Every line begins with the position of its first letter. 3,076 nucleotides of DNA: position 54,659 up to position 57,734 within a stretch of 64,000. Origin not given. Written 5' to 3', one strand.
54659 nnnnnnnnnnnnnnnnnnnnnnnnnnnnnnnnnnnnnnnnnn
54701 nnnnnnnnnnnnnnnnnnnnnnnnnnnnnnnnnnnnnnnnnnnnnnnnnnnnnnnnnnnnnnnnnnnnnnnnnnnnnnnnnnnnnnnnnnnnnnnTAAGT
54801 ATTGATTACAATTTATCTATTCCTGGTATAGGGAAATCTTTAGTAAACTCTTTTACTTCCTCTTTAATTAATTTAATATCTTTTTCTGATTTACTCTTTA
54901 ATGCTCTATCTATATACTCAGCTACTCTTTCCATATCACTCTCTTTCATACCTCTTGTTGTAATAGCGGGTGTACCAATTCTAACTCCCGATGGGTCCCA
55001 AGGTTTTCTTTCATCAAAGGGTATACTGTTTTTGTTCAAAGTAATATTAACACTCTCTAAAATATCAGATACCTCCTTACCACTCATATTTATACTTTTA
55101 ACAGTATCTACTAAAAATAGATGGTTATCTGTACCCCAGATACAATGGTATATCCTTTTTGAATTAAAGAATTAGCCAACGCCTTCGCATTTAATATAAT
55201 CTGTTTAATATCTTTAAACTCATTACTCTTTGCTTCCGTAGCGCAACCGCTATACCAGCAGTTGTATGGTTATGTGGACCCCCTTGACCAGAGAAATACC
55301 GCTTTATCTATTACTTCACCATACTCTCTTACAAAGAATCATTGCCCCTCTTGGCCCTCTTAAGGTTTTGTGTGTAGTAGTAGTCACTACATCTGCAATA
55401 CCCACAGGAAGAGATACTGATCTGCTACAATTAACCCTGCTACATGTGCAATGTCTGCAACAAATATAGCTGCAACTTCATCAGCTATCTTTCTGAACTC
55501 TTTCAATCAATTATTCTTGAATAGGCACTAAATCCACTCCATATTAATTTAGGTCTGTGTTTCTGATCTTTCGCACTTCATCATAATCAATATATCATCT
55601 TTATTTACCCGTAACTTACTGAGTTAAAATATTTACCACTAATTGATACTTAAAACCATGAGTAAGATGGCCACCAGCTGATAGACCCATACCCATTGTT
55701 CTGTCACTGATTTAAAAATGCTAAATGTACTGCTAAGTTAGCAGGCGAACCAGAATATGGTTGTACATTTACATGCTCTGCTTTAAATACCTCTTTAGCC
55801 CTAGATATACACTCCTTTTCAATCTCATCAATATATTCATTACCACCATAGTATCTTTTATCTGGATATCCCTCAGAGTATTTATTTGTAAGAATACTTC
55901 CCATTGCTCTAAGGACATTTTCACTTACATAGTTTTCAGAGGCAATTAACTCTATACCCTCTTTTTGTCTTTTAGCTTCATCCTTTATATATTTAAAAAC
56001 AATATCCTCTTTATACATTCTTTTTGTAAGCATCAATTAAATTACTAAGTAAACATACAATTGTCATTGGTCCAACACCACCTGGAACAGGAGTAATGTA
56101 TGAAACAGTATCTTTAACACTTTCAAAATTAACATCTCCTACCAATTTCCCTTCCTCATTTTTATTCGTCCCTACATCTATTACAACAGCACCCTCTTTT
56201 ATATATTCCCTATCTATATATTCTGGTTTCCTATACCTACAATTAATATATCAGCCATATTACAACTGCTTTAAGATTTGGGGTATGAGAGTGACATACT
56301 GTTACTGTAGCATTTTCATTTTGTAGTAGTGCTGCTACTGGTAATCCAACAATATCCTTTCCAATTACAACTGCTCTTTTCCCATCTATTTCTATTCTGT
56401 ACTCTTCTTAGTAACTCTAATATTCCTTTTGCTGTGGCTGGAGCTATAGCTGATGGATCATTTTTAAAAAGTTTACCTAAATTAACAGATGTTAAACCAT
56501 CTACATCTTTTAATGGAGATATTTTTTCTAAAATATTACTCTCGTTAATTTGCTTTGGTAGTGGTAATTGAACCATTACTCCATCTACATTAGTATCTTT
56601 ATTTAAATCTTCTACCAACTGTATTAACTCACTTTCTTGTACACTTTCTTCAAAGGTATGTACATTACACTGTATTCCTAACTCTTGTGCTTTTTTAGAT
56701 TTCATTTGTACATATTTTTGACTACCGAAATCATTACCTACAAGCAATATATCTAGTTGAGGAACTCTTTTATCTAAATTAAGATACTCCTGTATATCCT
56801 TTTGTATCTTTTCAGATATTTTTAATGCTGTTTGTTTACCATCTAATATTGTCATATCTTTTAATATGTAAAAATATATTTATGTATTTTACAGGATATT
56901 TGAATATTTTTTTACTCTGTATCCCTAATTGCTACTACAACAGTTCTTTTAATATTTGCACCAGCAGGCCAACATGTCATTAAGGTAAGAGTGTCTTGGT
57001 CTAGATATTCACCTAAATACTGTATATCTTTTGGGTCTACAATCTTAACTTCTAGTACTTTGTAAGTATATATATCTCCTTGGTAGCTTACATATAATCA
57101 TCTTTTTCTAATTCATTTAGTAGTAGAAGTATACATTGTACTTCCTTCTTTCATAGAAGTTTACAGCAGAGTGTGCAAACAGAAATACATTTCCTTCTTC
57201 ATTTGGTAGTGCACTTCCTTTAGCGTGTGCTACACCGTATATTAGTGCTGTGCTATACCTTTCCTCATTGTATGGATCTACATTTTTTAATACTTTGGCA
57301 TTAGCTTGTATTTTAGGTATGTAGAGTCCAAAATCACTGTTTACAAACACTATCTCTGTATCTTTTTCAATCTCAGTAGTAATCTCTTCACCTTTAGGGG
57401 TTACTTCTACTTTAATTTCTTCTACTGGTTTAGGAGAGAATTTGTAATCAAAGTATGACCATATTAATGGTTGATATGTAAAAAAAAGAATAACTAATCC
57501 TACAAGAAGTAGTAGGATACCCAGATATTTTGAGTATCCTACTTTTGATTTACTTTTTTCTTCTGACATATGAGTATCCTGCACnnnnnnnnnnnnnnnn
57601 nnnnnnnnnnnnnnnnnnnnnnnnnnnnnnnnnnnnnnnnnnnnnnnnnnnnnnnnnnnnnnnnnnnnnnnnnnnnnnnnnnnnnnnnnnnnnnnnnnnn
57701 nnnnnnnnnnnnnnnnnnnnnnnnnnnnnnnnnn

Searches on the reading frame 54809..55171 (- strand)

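Call 43: search_protein_families(library=pfam, max_evalue=1, proteins=[window:54809-55171:-])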
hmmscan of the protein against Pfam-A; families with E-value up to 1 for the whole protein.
seq(121 aa): 1 family
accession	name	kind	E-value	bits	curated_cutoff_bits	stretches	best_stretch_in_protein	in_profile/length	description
PF00464.25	SHMT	-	5.6e-25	88.2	27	1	13-87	327-399/399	Serine hydroxymethyltransferase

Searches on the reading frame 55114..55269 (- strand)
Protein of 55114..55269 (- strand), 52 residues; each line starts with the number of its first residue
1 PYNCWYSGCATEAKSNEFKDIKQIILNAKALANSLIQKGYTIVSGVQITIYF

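Call 43: search_protein_families(library=pfam, max_evalue=1, proteins=[window:55114-55269:-])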
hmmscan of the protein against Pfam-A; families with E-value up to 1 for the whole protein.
seq(52 aa): 3 families
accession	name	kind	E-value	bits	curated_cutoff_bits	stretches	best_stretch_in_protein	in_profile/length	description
PF00464.25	SHMT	-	0.00054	19.1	27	1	12-45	292-326/399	Serine hydroxymethyltransferase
PF18185.7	STALD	-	0.0077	16.1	24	1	3-47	17-58/211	Sir2- and TIR-associating SLOG family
PF08479.16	POTRA_2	-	0.12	12.7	24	1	17-42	29-54/76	POTRA domain, ShlB-type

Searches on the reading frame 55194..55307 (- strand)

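Call 43: search_protein_families(library=pfam, max_evalue=1, proteins=[window:55194-55307:-])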
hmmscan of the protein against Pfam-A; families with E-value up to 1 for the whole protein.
seq(38 aa): 1 family
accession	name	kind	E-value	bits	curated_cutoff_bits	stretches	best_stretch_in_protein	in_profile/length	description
PF00464.25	SHMT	-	0.00029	20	27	1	6-29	273-296/399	Serine hydroxymethyltransferase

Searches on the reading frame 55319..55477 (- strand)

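Call 43: search_protein_families(library=pfam, max_evalue=1, proteins=[window:55319-55477:-])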
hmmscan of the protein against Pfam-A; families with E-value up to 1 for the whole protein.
seq(53 aa): 2 families
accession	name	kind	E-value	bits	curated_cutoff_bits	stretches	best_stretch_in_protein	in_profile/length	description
PF00464.25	SHMT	-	8.4e-11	41.5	27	1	18-51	213-246/399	Serine hydroxymethyltransferase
PF01214.23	CK_II_beta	-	0.01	16.1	27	1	7-37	95-125/182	Casein kinase II regulatory subunit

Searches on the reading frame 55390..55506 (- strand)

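Call 43: search_protein_families(library=pfam, max_evalue=1, proteins=[window:55390-55506:-])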
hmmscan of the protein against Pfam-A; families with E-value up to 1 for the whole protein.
seq(39 aa): 1 family
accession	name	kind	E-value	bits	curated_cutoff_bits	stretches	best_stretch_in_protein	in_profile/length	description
PF00464.25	SHMT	-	5.8e-07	28.9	27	1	2-30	187-215/399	Serine hydroxymethyltransferase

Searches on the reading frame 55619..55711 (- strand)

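Call 43: search_protein_families(library=pfam, max_evalue=1, proteins=[window:55619-55711:-])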
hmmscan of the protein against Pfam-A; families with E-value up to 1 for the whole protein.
seq(31 aa): 1 family
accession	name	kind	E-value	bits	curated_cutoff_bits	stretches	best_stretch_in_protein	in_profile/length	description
PF00464.25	SHMT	-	0.0001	21.5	27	1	2-24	110-132/399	Serine hydroxymethyltransferase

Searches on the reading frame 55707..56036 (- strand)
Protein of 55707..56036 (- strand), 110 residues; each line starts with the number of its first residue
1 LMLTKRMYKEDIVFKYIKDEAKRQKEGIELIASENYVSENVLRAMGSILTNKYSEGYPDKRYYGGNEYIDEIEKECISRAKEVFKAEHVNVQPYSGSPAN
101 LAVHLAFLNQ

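Call 41: find_homologous_proteins(query=window:55707-56036:-, max_evalue=1e-30)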
Query seq(110 aa) (110 aa): 520 proteins with E <= 1e-30 among 8000 candidates; the best 120 are listed.
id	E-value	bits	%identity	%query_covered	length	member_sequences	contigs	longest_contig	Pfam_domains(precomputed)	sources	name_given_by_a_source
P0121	1.5e-61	223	100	95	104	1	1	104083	PF00464.26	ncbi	-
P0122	1.5e-49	184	85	93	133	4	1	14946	PF00464.26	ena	-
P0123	2.9e-48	180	83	94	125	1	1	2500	PF00464.26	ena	-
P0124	1.4e-43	165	77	94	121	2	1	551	PF00464.26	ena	-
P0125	2.8e-41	158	84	84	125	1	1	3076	PF00464.26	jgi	jgi:glycine hydroxymethyltransferase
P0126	4.4e-40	154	74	93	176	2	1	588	PF00464.26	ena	-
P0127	6.7e-40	153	74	95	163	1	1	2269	PF00464.26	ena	-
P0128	2.2e-39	152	73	92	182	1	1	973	PF00464.26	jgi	jgi:glycine/serine hydroxymethyltransferase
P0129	1.0e-38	150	75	87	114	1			PF00464.26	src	-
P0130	1.1e-38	149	76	87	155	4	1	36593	PF00464.26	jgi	jgi:glycine hydroxymethyltransferase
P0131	1.3e-38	149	69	96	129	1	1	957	PF00464.26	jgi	-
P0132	1.6e-38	149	74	92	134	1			PF00464.26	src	-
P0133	1.8e-38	149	75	88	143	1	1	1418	PF00464.26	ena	-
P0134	2.0e-38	149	70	94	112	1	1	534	PF00464.26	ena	-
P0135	2.6e-38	148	76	88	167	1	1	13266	PF00464.26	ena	-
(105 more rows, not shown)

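Call 42: find_encoding_contigs(protein=P0121, flank=3000, max_places=4)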
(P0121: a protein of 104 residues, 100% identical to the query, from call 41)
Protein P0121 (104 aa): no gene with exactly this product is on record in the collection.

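Call 43: search_protein_families(library=pfam, max_evalue=1, proteins=[window:55707-56036:-])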
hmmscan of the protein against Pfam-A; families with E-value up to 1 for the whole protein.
seq(110 aa): 1 family
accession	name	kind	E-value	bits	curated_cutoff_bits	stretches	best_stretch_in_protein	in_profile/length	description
PF00464.25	SHMT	-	1.3e-42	146.2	27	1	12-109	7-108/399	Serine hydroxymethyltransferase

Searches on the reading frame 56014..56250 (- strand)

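Call 43: search_protein_families(library=pfam, max_evalue=1, proteins=[window:56014-56250:-])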
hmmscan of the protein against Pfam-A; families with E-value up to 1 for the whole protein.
seq(79 aa): 1 family
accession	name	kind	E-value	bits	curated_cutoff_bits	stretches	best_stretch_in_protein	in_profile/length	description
PF02882.25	THF_DHG_CYH_C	-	8.6e-29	100.4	27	1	8-78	89-159/160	Tetrahydrofolate dehydrogenase/cyclohydrolase, NAD(P)-binding domain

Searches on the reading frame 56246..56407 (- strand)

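Call 43: search_protein_families(library=pfam, max_evalue=1, proteins=[window:56246-56407:-])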
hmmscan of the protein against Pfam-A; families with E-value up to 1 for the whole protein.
seq(54 aa): 4 families
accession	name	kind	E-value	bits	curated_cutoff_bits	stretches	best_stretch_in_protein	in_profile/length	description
PF02882.25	THF_DHG_CYH_C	-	2.1e-14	53.6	27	1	1-48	28-76/160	Tetrahydrofolate dehydrogenase/cyclohydrolase, NAD(P)-binding domain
PF00070.33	Pyr_redox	-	0.0058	17.6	22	1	11-41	1-31/82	Pyridine nucleotide-disulphide oxidoreductase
PF13241.12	NAD_binding_7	-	0.063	14.3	22.1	1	5-41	3-39/104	Putative NAD(P)-binding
PF06690.17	HcgC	-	0.08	12.9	31.4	1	6-47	40-79/248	FeGP cofactor biosynthesis protein, methyltransferase HcgC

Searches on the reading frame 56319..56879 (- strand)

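Call 43: search_protein_families(library=pfam, max_evalue=1, proteins=[window:56319-56879:-])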
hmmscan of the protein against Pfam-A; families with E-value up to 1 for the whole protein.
seq(187 aa): 6 families
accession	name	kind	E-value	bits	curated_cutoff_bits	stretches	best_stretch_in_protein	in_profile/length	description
PF00763.28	THF_DHG_CYH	-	3.6e-37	127.6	32.8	1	12-127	1-115/115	Tetrahydrofolate dehydrogenase/cyclohydrolase, catalytic domain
PF02882.25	THF_DHG_CYH_C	-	0.0019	18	27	1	131-161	2-31/160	Tetrahydrofolate dehydrogenase/cyclohydrolase, NAD(P)-binding domain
PF11072.13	DUF2859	-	0.11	12.8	25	1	44-93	71-120/147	Protein of unknown function (DUF2859)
PF09419.16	PGP_phosphatase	-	0.11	12.5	20.4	1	16-78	55-112/168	Mitochondrial PGP phosphatase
PF08501.16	Shikimate_dh_N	-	0.12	13.1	27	1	48-111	3-63/83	Shikimate dehydrogenase substrate binding domain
PF24881.1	DUF7739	-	0.16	13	27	1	139-171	43-75/98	Domain of unknown function (DUF7739)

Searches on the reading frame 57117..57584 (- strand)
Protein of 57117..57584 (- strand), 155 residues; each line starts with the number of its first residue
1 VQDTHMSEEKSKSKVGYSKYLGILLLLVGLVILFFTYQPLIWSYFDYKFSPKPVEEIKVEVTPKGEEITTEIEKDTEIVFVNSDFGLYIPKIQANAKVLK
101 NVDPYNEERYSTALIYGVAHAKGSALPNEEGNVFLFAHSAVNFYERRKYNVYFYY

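Call 44: search_protein_families(library=pfam, max_evalue=0.001, proteins=[window:57117-57584:-])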
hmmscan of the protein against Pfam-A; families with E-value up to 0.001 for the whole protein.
window:57117-57584:- (155 aa): 1 family
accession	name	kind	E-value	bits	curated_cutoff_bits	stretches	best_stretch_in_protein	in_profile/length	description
PF04203.18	Sortase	-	2.2e-05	24.6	26.6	1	87-139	1-46/125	Sortase domain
